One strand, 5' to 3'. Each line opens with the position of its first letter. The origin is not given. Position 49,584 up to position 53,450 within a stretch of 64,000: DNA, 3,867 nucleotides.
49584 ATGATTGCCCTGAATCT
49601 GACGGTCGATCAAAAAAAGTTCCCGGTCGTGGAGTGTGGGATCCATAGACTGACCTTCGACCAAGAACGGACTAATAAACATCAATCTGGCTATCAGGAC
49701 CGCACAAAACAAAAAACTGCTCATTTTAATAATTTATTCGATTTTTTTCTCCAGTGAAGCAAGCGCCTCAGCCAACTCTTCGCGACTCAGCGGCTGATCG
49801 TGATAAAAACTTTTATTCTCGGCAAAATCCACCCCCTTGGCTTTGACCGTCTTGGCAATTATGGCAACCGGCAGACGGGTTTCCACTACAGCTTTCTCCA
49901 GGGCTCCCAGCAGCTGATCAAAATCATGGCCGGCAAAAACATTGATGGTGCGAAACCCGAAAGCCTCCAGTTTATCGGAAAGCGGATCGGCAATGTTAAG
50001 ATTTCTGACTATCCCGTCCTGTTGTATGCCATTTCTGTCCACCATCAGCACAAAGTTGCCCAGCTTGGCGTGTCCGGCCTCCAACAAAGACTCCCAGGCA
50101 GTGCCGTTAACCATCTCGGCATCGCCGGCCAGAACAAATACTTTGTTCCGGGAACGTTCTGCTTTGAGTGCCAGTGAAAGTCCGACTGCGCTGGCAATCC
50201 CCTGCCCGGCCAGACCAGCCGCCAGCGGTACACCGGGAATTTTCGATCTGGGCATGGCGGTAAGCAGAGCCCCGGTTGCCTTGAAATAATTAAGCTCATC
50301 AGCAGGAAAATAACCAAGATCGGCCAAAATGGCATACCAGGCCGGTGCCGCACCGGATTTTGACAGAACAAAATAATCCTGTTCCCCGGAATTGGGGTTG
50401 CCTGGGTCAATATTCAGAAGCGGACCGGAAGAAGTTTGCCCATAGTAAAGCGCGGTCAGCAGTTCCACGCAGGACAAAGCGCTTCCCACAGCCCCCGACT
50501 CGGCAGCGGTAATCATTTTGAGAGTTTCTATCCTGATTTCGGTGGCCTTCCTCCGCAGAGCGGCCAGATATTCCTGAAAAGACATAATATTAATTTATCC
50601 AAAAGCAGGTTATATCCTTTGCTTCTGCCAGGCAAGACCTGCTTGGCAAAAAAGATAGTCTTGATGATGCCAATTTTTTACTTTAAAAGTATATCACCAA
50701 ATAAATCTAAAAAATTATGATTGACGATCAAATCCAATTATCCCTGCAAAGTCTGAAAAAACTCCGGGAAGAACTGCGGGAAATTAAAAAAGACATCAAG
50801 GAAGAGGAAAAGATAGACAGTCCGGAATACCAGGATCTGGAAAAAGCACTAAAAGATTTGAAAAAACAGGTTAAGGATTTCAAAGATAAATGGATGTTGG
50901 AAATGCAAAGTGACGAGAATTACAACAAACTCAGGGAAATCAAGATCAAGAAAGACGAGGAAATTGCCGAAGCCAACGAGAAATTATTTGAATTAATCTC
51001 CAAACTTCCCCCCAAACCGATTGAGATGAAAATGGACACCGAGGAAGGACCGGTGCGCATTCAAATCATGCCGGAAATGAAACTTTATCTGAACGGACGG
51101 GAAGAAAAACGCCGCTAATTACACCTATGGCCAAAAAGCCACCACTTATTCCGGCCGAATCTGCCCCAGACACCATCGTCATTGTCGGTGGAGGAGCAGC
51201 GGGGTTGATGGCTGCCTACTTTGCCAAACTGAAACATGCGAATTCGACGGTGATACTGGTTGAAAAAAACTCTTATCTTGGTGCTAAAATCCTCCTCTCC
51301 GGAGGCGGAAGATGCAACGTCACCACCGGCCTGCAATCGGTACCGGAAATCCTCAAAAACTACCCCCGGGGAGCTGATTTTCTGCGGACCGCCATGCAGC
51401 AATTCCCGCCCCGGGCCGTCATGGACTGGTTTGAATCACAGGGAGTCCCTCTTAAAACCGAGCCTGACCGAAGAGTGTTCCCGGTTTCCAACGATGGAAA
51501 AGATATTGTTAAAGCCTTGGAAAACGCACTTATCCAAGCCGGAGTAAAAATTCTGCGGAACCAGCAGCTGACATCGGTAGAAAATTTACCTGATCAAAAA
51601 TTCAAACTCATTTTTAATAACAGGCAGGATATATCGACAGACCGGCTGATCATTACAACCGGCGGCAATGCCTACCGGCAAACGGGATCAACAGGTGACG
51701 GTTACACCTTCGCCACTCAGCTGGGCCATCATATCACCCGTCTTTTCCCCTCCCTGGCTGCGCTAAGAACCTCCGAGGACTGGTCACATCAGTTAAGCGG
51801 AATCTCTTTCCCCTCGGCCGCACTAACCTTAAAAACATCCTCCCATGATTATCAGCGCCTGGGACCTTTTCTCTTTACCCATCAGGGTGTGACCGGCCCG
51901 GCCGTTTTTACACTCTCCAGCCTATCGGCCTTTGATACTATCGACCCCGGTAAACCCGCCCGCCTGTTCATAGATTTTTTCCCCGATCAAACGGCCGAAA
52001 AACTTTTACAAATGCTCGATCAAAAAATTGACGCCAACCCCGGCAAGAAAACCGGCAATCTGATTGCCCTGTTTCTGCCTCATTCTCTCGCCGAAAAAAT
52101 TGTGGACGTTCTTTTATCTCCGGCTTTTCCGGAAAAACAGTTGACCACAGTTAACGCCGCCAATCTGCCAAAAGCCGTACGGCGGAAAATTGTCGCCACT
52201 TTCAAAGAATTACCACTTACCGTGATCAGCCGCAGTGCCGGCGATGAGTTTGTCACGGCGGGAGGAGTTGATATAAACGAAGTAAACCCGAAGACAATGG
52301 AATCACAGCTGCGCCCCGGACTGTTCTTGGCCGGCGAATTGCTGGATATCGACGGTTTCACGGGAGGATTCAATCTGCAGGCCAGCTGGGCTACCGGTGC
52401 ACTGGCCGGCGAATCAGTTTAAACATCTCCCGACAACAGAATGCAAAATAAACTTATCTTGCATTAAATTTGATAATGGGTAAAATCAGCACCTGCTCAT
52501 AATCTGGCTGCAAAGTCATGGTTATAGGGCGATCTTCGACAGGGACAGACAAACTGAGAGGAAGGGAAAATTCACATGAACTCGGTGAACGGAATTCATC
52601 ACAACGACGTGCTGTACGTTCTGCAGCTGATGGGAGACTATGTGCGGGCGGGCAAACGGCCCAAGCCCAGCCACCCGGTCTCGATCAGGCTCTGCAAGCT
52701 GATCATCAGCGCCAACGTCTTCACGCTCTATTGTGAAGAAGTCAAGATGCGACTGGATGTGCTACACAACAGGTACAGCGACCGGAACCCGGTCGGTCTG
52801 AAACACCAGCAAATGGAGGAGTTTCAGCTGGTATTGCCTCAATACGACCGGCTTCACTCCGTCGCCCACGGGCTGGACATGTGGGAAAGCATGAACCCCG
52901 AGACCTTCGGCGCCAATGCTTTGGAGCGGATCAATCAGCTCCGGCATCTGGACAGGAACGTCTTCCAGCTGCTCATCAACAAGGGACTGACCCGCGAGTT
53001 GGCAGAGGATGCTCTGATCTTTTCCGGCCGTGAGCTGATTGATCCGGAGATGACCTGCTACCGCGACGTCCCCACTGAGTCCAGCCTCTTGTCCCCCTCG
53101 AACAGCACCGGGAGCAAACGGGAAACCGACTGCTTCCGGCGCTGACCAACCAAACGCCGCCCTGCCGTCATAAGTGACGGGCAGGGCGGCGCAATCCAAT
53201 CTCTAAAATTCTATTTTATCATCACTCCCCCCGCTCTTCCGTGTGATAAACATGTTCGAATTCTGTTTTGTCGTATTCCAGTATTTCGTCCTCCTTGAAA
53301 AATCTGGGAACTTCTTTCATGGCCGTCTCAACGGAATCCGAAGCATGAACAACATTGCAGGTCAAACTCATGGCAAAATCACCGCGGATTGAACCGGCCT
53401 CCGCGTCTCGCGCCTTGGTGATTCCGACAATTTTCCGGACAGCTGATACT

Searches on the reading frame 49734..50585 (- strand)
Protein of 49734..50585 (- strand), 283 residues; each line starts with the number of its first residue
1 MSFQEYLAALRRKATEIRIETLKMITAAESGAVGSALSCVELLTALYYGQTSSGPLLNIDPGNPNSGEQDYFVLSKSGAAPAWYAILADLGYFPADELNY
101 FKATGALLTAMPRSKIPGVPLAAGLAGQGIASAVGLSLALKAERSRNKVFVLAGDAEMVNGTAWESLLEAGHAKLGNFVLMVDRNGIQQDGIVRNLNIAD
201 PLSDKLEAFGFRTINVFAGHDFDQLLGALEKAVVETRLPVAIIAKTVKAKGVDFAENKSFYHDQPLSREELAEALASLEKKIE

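Call 31: search_protein_families(library=pfam, proteins=[window:49734-50585:-], max_evalue=0.001)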
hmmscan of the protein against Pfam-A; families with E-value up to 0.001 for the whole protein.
window:49734-50585:- (283 aa): 2 families
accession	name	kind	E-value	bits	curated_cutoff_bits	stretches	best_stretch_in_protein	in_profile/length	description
PF00456.26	Transketolase_N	-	3.1e-32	112.3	22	1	13-274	5-271/334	Transketolase, thiamine diphosphate binding domain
PF13292.11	DXP_synthase_N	-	3.7e-10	40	21.2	1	122-183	109-170/274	1-deoxy-D-xylulose-5-phosphate synthase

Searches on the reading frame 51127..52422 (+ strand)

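Call 31: search_protein_families(library=pfam, proteins=[window:51127-52422:+], max_evalue=0.001)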
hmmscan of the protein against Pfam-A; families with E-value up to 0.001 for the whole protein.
window:51127-52422:+ (431 aa): 11 families
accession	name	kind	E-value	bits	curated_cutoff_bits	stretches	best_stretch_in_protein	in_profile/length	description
PF03486.20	HI0933_like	-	1.3e-79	267.6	50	1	16-429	2-243/244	HI0933-like protein Rossmann domain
PF22780.1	HI0933_like_1st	-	2e-21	76.9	27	1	208-366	2-154/165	HI0933-like protein barrel and H2TH domain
PF00890.30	FAD_binding_2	-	3.3e-10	40.2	20.4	1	17-115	2-107/414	FAD binding domain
PF07992.20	Pyr_redox_2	-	3.1e-09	37.1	26.1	0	122-184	180-241/291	Pyridine nucleotide-disulphide oxidoreductase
PF01266.30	DAO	-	6.9e-09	36.1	27.9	1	17-52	2-35/353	FAD dependent oxidoreductase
PF01134.28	GIDA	-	8.5e-06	25.5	22.1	0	17-180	2-150/391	Glucose inhibited division protein A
PF12831.13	FAD_oxidored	-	9.8e-06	25.5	27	1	17-153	2-116/416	FAD dependent oxidoreductase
PF13738.12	Pyr_redox_3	-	1.4e-05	24.9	30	0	18-48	1-30/305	Pyridine nucleotide-disulphide oxidoreductase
PF00070.33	Pyr_redox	-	2e-05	25.5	22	0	17-51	2-34/82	Pyridine nucleotide-disulphide oxidoreductase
PF13450.12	NAD_binding_8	-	2.6e-05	24.9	21.9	1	19-55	1-35/68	NAD(P)-binding Rossmann-like domain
PF13454.12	NAD_binding_9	-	0.00048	20.6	21.8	0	18-179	1-153/155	FAD-NAD(P)-binding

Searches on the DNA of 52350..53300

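Call 41: search_rna_families(source=window, start=52350, end=53300, threshold=evalue, max_evalue=1)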
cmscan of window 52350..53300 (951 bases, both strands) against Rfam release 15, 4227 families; matches with E-value up to 1: 1.
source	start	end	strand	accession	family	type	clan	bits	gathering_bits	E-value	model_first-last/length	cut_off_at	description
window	53144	53202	+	RF02993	ilvH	Cis-reg;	-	18.6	55.1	0.87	1-68/68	no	ilvH RNA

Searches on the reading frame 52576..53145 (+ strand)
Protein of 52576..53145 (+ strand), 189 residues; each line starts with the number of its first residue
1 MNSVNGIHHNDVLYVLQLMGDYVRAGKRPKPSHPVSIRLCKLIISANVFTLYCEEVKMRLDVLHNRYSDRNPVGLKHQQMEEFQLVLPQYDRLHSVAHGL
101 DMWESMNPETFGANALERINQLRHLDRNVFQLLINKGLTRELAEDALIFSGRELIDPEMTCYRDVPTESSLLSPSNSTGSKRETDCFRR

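Call 31: search_protein_families(library=pfam, proteins=[window:52576-53145:+], max_evalue=0.001)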
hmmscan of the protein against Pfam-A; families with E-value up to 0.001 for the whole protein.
window:52576-53145:+ (189 aa): 0 families

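Call 75: search_protein_families(library=ncbifam, proteins=[window:52576-53145:+], max_evalue=0.01)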
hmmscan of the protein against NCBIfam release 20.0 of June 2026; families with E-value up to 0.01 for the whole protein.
window:52576-53145:+ (189 aa): 0 families

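Call 84: search_protein_representatives(protein=window:52576-53145:+)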
Query: 189 residues. Proteins with E-value up to 0.001 (for the whole library): 10; up to 1e-10: 8; up to 1e-30: 1. The best 10 are listed.
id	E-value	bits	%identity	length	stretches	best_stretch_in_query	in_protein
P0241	4.8e-124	427.5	100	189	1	1-189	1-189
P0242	1.9e-28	116.0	40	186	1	9-180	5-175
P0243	4.5e-28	114.8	41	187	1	10-182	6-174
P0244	2.9e-21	92.6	36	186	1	9-182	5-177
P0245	1.1e-20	90.7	36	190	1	8-170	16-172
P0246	4.9e-19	85.3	39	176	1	9-149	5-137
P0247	1.1e-13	67.9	36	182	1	9-160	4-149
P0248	3.8e-11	59.6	27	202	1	15-187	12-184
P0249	6.7e-10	55.5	30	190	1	11-176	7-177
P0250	4.4e-05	39.8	54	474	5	16-39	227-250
